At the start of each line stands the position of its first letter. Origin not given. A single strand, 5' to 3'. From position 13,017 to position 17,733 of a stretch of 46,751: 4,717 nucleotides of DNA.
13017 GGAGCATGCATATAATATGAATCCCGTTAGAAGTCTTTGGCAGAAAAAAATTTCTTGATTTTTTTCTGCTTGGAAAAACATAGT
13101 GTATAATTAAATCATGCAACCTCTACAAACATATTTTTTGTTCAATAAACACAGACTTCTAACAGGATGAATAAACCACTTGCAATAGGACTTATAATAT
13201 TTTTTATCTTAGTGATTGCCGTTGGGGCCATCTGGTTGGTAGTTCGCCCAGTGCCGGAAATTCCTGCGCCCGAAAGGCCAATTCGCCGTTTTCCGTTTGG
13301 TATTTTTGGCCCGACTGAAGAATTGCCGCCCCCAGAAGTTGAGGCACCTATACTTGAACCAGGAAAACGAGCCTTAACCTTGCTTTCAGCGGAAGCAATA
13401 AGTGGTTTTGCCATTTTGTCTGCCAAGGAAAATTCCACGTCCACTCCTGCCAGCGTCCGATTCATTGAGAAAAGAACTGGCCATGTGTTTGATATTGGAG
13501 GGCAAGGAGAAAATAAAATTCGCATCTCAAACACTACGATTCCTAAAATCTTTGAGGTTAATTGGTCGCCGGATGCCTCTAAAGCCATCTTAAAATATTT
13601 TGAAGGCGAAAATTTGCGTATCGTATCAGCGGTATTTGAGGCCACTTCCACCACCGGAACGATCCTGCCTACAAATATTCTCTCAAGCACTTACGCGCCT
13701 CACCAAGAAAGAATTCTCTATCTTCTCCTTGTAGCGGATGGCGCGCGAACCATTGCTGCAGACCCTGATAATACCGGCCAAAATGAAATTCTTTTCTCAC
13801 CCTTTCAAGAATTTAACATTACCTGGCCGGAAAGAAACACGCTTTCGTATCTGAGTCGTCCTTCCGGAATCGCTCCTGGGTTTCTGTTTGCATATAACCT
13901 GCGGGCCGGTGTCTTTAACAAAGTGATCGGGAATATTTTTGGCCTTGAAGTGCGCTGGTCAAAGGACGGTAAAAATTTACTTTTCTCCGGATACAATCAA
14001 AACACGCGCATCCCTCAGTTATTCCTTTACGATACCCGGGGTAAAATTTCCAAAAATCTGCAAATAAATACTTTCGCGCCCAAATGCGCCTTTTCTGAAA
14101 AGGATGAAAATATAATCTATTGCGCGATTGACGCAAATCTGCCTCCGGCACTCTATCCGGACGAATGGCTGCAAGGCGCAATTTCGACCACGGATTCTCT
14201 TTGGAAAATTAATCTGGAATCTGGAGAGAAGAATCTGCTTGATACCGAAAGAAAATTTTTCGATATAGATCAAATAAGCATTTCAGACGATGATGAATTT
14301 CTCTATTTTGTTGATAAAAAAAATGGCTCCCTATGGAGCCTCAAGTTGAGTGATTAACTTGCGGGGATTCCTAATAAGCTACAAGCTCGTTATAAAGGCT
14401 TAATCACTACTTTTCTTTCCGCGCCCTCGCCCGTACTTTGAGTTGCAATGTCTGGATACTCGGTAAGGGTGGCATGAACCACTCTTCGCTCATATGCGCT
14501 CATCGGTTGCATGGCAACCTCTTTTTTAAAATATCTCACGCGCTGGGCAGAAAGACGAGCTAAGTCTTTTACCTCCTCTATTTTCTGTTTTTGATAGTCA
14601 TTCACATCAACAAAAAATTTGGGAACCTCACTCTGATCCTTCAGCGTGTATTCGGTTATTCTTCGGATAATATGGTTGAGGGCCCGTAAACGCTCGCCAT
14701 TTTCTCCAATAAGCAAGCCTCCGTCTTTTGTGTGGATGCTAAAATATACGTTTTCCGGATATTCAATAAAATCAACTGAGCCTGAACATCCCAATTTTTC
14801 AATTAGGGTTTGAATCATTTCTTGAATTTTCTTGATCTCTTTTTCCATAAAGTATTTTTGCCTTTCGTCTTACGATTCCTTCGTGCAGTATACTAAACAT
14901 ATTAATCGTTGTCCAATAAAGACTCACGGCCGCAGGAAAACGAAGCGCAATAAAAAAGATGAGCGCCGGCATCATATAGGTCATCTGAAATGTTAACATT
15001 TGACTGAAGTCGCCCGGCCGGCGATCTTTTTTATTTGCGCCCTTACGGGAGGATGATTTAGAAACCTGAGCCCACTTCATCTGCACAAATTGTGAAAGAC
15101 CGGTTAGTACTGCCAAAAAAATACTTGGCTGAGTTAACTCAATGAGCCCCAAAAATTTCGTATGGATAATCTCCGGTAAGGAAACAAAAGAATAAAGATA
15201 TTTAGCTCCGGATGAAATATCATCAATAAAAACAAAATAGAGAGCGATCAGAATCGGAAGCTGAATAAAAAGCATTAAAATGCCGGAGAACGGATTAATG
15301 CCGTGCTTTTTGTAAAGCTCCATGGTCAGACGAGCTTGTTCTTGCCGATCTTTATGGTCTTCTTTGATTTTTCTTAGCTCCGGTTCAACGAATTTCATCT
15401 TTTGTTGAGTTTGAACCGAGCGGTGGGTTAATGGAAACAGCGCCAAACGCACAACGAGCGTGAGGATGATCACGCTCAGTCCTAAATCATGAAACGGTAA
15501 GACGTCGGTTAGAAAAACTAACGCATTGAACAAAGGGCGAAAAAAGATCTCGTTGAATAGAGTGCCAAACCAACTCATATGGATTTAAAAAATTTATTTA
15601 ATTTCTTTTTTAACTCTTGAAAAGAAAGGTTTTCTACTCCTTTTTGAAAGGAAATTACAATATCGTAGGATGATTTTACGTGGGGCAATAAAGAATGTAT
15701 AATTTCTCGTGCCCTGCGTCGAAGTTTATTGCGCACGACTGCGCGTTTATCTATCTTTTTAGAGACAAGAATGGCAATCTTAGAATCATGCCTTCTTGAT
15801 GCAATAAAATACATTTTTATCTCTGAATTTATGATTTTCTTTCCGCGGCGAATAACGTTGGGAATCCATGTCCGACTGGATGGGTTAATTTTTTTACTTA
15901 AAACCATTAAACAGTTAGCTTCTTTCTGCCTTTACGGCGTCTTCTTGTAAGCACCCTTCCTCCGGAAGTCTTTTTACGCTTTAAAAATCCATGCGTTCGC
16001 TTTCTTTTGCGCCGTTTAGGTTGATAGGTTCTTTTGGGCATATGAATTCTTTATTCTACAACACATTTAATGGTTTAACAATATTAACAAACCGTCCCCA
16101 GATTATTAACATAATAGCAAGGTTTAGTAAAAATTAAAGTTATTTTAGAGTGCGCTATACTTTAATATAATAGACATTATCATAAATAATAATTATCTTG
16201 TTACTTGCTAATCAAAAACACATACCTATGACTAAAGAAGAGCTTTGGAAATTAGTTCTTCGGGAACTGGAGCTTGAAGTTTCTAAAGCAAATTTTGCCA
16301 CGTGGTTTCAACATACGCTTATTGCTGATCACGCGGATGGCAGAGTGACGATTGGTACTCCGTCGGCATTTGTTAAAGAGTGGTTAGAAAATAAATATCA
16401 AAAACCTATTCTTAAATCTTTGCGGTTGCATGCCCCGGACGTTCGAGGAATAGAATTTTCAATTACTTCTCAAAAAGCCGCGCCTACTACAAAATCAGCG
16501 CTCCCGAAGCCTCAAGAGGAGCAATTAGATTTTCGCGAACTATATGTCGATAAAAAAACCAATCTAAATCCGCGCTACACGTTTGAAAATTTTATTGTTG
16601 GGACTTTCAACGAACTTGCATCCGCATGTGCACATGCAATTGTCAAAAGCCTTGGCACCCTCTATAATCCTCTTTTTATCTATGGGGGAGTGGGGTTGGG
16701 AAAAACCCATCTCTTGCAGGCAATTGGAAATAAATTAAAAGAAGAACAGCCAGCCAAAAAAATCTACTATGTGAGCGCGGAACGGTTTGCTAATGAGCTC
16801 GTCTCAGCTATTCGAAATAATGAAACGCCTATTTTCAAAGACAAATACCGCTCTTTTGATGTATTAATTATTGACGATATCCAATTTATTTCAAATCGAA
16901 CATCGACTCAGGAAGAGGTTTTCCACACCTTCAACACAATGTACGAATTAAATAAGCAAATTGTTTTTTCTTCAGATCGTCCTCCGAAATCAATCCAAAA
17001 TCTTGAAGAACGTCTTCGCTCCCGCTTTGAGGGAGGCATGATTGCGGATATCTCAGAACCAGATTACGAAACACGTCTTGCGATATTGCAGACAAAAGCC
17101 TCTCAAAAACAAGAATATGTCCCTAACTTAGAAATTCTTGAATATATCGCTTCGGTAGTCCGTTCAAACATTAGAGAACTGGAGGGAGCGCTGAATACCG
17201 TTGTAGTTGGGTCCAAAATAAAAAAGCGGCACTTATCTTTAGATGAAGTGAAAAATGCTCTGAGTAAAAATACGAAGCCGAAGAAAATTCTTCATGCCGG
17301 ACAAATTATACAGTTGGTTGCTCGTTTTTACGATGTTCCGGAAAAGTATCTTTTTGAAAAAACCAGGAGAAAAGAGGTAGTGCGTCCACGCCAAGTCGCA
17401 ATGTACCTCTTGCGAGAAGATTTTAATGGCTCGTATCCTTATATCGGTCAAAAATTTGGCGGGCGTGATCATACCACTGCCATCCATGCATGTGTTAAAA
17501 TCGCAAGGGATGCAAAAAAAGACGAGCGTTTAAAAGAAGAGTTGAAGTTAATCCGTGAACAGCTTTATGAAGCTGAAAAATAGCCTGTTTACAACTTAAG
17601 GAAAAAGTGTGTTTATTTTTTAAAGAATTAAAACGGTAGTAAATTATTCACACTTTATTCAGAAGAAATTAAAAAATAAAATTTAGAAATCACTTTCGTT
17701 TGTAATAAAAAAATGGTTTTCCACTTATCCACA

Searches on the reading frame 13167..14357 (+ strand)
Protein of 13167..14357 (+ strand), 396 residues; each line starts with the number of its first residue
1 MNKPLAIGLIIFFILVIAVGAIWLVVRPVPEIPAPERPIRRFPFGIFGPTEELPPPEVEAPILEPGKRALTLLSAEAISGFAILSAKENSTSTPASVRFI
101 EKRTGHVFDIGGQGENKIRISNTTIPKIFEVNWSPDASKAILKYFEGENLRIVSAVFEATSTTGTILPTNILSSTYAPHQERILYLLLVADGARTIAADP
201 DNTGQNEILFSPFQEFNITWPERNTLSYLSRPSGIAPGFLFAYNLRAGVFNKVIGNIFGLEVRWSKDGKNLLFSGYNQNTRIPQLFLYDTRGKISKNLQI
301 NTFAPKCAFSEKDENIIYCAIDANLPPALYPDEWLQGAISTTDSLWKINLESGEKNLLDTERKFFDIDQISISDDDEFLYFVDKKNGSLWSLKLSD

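Call 15: search_protein_families(library=pfam, proteins=[window:13167-14357:+], max_evalue=0.01)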
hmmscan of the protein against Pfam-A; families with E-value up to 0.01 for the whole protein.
window:13167-14357:+ (396 aa): 1 family
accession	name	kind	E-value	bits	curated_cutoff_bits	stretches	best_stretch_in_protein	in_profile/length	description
PF24797.1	Beta-prop_WDR35_TULP_N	-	0.0066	16.1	80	0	261-303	161-198/332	WDR35/TULP4 N-terminal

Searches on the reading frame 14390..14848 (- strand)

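Call 15: search_protein_families(library=pfam, proteins=[window:14390-14848:-], max_evalue=0.01)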
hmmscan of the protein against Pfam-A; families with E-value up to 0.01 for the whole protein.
window:14390-14848:- (152 aa): 3 families
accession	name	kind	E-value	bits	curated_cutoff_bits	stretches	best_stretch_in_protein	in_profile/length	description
PF01424.28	R3H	-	2.3e-15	56.8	26.8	1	91-151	1-60/60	R3H domain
PF07650.23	KH_2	-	6.4e-05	23.1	22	1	7-72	1-65/78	KH domain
PF13083.13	KH_KhpA-B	-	0.00034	20.9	32.1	1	10-65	6-62/73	KhpA/KhpB, KH domain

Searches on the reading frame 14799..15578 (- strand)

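Call 15: search_protein_families(library=pfam, proteins=[window:14799-15578:-], max_evalue=0.01)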
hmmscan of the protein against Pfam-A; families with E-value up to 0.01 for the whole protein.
window:14799-15578:- (259 aa): 1 family
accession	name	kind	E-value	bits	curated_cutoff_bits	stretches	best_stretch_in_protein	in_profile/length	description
PF02096.25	60KD_IMP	-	3.9e-45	154.2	35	1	33-237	2-162/163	60Kd inner membrane protein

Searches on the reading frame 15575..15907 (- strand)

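Call 15: search_protein_families(library=pfam, proteins=[window:15575-15907:-], max_evalue=0.01)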
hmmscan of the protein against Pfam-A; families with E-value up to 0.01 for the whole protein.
window:15575-15907:- (110 aa): 1 family
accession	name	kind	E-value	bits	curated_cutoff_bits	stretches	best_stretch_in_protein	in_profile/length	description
PF00825.24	Ribonuclease_P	-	5.5e-21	75.1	22.3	1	12-109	10-107/109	Ribonuclease P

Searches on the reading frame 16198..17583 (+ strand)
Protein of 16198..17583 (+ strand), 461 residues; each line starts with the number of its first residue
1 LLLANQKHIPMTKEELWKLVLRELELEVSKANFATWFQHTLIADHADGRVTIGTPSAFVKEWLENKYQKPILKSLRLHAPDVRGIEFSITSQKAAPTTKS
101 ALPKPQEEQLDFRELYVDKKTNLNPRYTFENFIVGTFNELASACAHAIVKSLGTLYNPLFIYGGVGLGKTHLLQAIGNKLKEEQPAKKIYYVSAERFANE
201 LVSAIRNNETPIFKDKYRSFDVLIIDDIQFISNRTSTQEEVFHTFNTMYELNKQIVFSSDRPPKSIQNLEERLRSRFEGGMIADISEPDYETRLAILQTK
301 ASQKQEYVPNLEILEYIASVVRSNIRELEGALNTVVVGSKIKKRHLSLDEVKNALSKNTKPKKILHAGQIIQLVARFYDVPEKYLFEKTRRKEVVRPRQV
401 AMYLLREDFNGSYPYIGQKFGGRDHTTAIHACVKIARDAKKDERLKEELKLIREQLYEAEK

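Call 15: search_protein_families(library=pfam, proteins=[window:16198-17583:+], max_evalue=0.01)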
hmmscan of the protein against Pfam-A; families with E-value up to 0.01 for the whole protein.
window:16198-17583:+ (461 aa): 12 families
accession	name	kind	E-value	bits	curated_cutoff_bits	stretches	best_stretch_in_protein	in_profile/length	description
PF00308.24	Bac_DnaA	-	4e-67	225.9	23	1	123-283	1-161/162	Bacterial DnaA ATPAse domain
PF08299.17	Bac_DnaA_C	-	3.3e-25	88.3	31.5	1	369-435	3-69/69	Bacterial dnaA protein helix-turn-helix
PF11638.13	DnaA_N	-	6.1e-14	51.9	24.6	1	14-75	1-63/65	DnaA N-terminal domain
PF01695.23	IstB_IS21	-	1.8e-08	34.6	24.1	1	159-260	95-193/238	IstB-like ATP binding protein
PF13173.12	AAA_14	-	1.1e-05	25.9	27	1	158-276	4-114/129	AAA domain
PF00004.35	AAA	-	1.2e-05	26.2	21.2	1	160-261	2-110/131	ATPase family associated with various cellular activities (AAA)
PF01637.24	ATPase_2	-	2.4e-05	24.7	33.2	1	156-208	20-69/225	ATPase domain predominantly from Archaea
PF13401.12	AAA_22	-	3.8e-05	24.4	27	0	159-250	8-109/130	AAA domain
PF12775.13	AAA_7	-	0.00083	19.4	25.8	1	124-208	4-85/181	P-loop containing dynein motor region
PF07693.20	KAP_NTPase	-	0.0025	17.6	20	1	139-198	3-62/293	KAP family P-loop domain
PF00910.28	RNA_helicase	-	0.0034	18.3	21.5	0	160-247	2-73/105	RNA helicase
PF13245.12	AAA_19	-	0.0081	16.8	25.1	0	158-199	13-55/134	AAA domain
